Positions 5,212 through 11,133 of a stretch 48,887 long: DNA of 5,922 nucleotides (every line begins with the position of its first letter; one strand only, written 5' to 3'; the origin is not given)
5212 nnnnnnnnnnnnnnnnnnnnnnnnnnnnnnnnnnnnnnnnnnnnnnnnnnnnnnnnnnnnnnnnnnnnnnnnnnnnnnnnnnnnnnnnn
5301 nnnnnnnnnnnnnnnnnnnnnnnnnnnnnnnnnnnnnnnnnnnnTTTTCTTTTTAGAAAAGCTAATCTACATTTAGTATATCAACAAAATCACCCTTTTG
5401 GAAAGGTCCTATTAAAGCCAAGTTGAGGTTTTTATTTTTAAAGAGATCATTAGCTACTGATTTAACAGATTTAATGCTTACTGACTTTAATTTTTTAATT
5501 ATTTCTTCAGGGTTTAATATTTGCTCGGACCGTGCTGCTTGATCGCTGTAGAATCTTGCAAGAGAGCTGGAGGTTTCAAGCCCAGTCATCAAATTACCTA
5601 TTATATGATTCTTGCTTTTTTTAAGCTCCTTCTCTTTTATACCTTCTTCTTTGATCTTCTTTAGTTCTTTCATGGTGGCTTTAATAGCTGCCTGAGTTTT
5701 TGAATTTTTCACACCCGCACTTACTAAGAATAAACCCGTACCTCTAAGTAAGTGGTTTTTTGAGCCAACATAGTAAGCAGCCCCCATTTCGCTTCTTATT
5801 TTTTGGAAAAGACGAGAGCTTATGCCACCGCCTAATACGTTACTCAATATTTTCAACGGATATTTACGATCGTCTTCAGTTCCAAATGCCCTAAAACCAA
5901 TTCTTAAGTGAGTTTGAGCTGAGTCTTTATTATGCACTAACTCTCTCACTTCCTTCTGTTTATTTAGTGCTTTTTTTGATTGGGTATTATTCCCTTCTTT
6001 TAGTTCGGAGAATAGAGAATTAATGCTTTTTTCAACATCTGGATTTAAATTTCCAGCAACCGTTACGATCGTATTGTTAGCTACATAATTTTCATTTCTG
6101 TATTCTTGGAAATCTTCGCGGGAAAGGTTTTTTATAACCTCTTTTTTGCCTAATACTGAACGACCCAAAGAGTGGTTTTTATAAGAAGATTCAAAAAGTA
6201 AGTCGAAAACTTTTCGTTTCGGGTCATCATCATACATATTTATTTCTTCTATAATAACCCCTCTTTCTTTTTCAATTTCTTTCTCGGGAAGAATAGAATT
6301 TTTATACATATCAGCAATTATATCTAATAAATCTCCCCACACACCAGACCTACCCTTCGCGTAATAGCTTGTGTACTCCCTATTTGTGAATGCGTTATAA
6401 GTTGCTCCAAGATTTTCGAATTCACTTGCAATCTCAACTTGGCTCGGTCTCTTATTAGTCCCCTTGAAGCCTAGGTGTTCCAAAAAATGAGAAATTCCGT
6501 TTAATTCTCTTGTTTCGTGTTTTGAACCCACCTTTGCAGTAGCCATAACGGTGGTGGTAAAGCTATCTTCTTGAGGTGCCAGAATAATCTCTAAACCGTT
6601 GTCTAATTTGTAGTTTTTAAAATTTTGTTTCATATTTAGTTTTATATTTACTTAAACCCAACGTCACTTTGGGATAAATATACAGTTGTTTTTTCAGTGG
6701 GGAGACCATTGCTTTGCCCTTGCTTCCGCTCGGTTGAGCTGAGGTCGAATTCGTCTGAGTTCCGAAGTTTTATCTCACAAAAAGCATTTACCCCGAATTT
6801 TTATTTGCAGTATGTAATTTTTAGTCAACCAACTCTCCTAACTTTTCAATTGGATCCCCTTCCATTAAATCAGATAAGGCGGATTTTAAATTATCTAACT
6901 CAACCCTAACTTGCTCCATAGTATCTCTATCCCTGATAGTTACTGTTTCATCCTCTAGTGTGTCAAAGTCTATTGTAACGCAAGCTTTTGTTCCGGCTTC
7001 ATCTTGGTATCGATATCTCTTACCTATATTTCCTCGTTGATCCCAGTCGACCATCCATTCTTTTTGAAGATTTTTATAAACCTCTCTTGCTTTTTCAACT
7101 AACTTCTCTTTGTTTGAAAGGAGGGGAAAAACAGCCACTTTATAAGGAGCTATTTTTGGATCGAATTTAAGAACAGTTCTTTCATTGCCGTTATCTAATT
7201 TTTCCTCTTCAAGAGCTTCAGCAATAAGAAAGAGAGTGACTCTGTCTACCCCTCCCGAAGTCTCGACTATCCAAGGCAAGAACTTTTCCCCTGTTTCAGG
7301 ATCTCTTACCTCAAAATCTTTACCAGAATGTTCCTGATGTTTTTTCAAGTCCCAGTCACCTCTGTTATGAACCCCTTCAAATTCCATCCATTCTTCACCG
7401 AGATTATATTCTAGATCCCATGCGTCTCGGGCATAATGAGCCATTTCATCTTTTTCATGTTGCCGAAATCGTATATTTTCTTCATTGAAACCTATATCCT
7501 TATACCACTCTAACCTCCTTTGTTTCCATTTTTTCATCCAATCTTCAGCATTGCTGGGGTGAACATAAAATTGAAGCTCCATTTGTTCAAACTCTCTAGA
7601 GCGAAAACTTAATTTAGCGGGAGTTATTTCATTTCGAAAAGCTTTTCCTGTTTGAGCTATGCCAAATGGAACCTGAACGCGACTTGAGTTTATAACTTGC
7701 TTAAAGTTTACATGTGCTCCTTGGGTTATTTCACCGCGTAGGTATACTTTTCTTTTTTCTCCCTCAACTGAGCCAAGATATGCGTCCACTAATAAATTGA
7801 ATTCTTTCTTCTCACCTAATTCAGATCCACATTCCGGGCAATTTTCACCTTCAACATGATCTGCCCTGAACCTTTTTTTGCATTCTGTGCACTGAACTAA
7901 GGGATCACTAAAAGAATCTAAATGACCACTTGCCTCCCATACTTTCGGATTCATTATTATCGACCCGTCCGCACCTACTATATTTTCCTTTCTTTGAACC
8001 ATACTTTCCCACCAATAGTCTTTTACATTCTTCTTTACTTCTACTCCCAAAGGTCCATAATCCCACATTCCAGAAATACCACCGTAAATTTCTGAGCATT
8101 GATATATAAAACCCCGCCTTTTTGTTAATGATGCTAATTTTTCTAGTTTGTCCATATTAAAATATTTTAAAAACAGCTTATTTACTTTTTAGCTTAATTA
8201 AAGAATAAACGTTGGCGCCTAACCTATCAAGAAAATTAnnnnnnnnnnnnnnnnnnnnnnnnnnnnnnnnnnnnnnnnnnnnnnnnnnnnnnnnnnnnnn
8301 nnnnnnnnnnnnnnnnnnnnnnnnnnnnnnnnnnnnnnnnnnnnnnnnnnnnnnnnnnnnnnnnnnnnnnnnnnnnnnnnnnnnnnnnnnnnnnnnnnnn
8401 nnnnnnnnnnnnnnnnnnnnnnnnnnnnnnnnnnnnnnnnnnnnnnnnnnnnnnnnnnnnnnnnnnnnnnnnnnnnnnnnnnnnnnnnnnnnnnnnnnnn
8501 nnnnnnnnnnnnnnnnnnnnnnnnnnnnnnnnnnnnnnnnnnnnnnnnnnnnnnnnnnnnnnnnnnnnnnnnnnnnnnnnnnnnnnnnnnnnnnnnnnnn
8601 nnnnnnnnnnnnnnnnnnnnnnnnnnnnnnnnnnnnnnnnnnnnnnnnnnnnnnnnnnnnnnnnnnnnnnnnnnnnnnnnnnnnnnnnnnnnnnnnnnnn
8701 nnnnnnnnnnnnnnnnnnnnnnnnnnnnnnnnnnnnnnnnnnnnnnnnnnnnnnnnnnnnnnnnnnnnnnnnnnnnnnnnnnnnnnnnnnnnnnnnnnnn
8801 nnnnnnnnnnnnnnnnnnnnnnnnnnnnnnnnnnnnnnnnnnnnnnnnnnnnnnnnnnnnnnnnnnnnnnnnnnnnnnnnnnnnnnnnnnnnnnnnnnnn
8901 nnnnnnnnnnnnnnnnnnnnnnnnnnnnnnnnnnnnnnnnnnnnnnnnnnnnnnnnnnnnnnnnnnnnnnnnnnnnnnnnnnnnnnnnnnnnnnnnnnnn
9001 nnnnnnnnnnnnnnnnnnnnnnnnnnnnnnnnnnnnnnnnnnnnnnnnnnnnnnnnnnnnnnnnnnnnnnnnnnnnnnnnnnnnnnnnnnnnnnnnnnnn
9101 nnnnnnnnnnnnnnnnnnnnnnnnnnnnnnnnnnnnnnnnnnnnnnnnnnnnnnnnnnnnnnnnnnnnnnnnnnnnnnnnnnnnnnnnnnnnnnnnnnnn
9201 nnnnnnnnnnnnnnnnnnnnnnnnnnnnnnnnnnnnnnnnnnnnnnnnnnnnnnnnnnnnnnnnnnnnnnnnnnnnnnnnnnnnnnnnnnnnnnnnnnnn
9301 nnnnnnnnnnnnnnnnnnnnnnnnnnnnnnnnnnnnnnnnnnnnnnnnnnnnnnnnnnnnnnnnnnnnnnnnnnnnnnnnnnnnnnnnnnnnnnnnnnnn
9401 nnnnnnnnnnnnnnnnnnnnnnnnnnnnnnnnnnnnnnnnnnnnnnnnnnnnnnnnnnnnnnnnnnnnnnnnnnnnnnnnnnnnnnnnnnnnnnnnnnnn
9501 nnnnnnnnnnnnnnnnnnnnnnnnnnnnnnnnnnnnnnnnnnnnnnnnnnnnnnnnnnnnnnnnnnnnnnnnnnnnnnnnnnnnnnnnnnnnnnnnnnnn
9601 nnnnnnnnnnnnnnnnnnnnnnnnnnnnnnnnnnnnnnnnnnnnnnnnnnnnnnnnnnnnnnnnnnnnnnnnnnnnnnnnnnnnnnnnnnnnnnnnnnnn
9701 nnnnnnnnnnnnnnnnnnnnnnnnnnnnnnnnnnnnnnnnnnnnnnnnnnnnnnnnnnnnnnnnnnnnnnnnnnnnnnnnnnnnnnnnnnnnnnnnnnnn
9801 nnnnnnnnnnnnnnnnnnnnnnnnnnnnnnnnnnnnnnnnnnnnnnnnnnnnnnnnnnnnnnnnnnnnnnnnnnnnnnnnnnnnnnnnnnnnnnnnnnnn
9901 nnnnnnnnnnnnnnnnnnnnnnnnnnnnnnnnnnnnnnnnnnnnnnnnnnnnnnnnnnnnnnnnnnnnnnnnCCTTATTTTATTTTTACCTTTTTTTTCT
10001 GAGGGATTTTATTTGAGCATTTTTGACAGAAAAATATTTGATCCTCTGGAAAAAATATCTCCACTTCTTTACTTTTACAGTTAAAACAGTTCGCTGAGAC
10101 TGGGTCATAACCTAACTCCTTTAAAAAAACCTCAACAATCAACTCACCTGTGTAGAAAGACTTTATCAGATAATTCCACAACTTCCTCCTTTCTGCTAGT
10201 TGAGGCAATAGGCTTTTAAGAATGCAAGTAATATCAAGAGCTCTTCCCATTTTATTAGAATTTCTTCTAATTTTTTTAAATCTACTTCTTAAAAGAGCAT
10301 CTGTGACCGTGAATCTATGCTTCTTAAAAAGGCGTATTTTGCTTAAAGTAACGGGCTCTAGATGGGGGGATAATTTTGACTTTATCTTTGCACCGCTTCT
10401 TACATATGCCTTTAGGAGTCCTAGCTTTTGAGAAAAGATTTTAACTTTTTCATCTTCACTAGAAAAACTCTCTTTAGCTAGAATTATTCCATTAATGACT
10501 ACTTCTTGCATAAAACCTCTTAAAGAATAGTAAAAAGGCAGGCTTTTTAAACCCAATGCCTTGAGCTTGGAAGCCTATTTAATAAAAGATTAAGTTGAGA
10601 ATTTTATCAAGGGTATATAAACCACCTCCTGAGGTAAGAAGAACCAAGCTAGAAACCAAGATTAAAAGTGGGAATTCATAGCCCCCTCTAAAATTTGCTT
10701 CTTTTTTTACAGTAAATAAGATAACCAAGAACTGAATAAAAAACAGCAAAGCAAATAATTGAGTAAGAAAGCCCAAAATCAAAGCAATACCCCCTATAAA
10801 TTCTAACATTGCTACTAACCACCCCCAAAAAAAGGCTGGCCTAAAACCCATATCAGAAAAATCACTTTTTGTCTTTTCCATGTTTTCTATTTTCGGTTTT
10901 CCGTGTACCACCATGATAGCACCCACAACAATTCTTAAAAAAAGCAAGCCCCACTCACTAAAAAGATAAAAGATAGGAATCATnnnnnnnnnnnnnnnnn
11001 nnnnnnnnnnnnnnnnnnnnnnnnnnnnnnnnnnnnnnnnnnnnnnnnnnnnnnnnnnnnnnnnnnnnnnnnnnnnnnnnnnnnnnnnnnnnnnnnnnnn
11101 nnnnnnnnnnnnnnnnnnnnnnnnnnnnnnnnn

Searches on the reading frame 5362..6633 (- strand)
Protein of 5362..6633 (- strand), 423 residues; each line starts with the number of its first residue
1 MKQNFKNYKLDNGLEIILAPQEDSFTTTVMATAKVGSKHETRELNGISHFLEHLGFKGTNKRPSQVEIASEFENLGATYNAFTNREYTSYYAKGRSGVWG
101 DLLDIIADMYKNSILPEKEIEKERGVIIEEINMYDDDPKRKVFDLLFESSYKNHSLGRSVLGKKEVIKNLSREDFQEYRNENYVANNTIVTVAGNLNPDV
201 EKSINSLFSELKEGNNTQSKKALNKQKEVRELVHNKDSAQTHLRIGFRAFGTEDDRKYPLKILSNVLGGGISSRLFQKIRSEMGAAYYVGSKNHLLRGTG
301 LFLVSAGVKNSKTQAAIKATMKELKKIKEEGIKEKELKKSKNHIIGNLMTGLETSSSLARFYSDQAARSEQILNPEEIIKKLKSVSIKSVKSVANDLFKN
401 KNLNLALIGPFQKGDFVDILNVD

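Call 9: search_protein_families(library=pfam, proteins=[window:5362-6633:-], max_evalue=0.0001)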
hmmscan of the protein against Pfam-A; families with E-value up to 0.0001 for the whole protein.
window:5362-6633:- (423 aa): 2 families
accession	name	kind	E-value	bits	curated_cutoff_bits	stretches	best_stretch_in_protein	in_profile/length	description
PF05193.26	Peptidase_M16_C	-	1.1e-37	130.1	23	1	169-342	1-179/181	Peptidase M16 inactive domain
PF00675.25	Peptidase_M16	-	2e-35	122.3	22.3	1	27-162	13-147/149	Insulinase (Peptidase family M16)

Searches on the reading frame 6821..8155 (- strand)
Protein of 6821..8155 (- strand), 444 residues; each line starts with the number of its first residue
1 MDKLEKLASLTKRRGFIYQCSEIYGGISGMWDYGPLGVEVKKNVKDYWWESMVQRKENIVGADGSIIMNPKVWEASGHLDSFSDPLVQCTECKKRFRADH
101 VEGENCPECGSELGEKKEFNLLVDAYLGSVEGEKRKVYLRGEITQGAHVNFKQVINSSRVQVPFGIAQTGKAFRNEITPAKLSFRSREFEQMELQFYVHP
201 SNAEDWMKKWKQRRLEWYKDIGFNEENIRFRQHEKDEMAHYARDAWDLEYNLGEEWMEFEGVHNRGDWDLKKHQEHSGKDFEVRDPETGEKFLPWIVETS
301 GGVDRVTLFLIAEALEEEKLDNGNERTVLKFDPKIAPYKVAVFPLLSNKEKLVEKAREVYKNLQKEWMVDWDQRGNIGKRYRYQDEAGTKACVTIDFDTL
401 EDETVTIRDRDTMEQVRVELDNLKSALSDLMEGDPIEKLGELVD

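Call 9: search_protein_families(library=pfam, proteins=[window:6821-8155:-], max_evalue=0.0001)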
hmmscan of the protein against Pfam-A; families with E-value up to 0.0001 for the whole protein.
window:6821-8155:- (444 aa): 2 families
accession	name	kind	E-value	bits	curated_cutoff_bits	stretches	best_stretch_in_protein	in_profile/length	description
PF03129.25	HGTP_anticodon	-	6.7e-22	77.9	21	1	339-428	1-92/94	Anticodon binding domain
PF00587.30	tRNA-synt_2b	-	1.8e-09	38.4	29.3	1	134-242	8-110/179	tRNA synthetase class II core domain (G, H, P, S and T)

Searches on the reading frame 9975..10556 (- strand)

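Call 9: search_protein_families(library=pfam, proteins=[window:9975-10556:-], max_evalue=0.0001)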
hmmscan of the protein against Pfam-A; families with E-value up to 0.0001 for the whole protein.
window:9975-10556:- (193 aa): 1 family
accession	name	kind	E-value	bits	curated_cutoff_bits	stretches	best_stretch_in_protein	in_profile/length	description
PF11967.14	RecO_N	-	5.8e-10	39.5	27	1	16-80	1-65/80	Recombination protein O N terminal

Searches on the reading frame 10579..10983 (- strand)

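Call 9: search_protein_families(library=pfam, proteins=[window:10579-10983:-], max_evalue=0.0001)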
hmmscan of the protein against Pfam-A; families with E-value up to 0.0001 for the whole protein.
window:10579-10983:- (134 aa): 2 families
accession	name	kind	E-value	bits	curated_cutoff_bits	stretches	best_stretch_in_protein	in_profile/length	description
PF07681.17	DoxX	-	2e-19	70.4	23.6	1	12-93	1-84/85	DoxX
PF07291.16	MauE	-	4.7e-06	27.4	27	1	11-89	3-84/128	Methylamine utilisation protein MauE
